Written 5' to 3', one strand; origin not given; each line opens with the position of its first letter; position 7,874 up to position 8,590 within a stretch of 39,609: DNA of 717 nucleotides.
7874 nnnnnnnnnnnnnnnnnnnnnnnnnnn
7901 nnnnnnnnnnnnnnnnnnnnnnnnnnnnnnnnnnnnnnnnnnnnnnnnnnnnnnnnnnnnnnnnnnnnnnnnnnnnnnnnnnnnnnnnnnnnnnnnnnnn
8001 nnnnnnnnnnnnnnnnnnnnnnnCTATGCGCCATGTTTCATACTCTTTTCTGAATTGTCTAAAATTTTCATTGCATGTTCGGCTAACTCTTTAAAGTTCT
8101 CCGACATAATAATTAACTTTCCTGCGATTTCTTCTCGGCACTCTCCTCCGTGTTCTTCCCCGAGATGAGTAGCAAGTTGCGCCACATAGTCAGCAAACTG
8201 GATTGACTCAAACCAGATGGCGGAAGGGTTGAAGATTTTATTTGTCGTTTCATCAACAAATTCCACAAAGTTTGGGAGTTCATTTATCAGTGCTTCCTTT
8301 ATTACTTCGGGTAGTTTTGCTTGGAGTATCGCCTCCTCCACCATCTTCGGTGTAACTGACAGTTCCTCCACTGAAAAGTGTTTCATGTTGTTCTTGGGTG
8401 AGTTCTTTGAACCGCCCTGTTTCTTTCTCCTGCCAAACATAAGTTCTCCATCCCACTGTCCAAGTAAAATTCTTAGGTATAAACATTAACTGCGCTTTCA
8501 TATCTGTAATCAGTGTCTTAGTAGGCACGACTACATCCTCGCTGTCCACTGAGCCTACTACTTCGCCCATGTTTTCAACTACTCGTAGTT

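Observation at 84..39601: The perfect 8-bp palindrome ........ occurs 41 times in a 39.5-kb phage genome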

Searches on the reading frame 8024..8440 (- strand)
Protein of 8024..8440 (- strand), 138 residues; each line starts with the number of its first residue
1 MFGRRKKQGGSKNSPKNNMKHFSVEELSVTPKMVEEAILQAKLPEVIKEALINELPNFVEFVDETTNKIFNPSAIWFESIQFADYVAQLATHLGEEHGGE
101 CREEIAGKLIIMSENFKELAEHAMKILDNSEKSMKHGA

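Call 20: search_protein_families(library=pfam, proteins=[window:8024-8440:-], max_evalue=0.1)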
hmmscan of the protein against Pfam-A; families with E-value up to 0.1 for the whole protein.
window:8024-8440:- (138 aa): 1 family
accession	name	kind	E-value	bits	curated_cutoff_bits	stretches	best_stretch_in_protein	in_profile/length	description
PF10504.14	DUF2452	-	0.097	12.6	25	0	88-134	32-77/156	Protein of unknown function (DUF2452)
